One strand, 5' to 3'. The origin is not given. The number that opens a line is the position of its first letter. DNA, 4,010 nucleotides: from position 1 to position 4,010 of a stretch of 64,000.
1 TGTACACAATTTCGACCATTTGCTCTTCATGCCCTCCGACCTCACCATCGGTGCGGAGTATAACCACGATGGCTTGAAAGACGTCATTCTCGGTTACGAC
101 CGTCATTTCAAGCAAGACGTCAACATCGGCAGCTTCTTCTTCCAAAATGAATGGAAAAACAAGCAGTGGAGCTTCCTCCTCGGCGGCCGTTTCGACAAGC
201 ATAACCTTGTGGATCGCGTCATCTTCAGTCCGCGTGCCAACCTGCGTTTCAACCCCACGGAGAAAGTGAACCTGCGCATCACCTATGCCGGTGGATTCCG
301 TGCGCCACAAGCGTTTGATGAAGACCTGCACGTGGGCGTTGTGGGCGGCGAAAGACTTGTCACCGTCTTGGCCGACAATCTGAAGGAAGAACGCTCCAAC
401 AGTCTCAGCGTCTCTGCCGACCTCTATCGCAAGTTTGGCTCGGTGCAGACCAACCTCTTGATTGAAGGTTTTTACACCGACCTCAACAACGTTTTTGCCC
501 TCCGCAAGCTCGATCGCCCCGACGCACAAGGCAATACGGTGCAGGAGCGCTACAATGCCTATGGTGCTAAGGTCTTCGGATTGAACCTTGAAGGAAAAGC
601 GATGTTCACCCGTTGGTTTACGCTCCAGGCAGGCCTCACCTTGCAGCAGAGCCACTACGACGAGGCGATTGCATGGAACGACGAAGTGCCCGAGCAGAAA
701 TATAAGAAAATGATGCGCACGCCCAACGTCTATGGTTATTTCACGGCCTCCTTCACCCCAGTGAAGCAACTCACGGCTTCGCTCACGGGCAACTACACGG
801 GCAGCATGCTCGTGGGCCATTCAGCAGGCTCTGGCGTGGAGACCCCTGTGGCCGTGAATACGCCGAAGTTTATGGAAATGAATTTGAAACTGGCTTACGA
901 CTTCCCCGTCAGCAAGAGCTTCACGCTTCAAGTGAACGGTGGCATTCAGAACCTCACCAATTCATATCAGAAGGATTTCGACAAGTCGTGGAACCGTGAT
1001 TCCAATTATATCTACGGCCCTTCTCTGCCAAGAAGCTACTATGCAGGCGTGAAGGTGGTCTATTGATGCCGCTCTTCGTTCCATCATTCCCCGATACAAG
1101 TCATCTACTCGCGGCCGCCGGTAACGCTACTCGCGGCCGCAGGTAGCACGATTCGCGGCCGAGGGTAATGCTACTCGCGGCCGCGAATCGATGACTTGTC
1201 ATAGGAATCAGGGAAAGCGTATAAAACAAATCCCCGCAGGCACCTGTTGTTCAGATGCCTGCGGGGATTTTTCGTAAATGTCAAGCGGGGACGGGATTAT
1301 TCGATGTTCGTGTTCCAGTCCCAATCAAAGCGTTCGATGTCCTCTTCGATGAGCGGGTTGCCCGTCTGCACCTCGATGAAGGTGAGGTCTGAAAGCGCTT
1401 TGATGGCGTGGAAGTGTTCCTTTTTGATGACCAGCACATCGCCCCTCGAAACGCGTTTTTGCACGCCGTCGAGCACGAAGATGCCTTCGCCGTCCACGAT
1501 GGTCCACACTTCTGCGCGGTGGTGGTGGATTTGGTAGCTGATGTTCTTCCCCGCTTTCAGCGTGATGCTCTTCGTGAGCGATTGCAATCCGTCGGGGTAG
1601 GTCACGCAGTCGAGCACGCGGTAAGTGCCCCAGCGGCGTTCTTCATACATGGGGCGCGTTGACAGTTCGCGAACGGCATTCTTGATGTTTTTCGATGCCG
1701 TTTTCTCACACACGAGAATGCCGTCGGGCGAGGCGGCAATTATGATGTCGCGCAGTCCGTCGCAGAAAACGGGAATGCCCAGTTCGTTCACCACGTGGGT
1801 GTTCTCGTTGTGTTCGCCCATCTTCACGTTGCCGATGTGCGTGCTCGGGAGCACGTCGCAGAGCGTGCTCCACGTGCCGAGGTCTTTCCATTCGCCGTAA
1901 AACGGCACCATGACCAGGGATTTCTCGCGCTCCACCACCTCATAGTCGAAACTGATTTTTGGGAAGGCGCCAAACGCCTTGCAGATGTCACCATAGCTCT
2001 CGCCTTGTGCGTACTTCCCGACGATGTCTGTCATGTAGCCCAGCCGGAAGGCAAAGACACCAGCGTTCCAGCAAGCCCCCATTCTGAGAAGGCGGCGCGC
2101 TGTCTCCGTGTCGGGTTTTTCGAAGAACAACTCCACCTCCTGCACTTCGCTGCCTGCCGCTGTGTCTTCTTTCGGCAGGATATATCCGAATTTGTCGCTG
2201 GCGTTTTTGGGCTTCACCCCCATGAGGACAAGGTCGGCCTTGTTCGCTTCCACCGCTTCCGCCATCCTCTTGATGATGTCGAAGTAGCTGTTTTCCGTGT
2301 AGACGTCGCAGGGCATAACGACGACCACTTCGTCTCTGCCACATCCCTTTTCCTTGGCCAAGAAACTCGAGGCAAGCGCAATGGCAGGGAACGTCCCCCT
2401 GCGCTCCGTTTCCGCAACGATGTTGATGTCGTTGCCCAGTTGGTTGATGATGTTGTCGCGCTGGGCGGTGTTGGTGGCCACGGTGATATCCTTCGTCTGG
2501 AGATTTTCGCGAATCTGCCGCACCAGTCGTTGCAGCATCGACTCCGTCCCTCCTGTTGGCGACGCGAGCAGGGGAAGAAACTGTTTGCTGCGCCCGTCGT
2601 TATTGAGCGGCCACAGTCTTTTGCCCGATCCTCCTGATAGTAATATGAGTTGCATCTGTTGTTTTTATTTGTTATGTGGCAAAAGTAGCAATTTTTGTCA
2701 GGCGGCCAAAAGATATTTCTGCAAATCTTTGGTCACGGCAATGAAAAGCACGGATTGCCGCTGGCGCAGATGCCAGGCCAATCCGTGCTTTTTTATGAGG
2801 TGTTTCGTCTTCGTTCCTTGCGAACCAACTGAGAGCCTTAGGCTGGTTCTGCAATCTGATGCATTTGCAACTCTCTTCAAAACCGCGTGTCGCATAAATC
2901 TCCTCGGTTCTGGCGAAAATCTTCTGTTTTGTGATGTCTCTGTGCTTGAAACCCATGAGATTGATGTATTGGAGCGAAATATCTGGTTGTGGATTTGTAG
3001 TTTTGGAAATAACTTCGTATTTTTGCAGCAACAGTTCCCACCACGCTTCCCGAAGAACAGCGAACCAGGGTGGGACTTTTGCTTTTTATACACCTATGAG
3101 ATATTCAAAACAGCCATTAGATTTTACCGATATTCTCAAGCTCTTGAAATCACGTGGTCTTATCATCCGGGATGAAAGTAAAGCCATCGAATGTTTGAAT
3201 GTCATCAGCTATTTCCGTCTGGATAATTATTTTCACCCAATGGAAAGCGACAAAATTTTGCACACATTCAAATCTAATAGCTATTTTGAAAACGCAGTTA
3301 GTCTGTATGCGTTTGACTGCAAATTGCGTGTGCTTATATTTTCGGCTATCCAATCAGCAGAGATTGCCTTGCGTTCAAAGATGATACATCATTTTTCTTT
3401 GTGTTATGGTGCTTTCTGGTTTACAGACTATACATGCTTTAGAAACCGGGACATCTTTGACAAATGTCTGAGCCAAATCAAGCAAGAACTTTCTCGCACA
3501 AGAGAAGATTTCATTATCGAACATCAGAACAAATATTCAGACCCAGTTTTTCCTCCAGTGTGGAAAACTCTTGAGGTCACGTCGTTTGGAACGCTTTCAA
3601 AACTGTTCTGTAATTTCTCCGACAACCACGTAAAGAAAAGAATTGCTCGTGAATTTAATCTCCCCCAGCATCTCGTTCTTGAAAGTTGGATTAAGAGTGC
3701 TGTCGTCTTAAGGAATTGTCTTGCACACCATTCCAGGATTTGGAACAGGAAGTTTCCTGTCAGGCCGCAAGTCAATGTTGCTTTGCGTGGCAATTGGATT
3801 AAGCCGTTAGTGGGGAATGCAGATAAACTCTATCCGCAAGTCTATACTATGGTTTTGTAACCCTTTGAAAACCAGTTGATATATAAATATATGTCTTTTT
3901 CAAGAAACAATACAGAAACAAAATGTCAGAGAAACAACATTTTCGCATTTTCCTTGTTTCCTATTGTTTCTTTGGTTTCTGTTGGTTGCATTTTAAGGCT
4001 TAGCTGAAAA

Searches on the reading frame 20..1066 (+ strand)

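Call 13: search_protein_families(library=pfam, proteins=[window:20-1066:+], max_evalue=0.001)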
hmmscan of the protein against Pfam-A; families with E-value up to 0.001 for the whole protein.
window:20-1066:+ (348 aa): 2 families
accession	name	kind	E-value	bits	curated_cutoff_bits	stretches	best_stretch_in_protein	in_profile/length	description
PF00593.30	TonB_dep_Rec_b-barrel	-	1.3e-28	101.5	27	1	9-312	130-436/436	TonB dependent receptor-like, beta-barrel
PF14905.12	OMP_b-brl_3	-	2.2e-08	34.1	27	1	120-264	212-339/408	Outer membrane protein beta-barrel family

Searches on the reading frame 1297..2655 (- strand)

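Call 13: search_protein_families(library=pfam, proteins=[window:1297-2655:-], max_evalue=0.001)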
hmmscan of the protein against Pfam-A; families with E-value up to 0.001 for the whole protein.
window:1297-2655:- (452 aa): 5 families
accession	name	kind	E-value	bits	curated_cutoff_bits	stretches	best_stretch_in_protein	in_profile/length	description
PF00483.29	NTP_transferase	-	7.7e-30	104.7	21.2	1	4-269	3-239/245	Nucleotidyl transferase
PF01050.24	MannoseP_isomer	-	1.6e-15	57.8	23.6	1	340-444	14-115/116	Mannose-6-phosphate isomerase C-terminal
PF07883.17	Cupin_2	-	8.2e-08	32.3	27.2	1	365-423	4-61/70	Cupin domain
PF12804.13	NTP_transf_3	-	1.4e-07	32.3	27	1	4-144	2-120/160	MobA-like NTP transferase domain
PF22640.1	ManC_GMP_beta-helix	-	3.8e-05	23.9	27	1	300-331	24-55/55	MannoseP isomerase/GMP-like beta-helix domain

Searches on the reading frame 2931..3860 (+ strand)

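Call 13: search_protein_families(library=pfam, proteins=[window:2931-3860:+], max_evalue=0.001)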
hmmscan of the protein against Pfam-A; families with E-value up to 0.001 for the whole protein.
window:2931-3860:+ (309 aa): 1 family
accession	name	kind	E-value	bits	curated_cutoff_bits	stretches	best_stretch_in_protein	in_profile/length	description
PF07751.16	Abi_2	-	1.3e-51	175.9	25.6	1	87-272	1-184/184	Abi-like protein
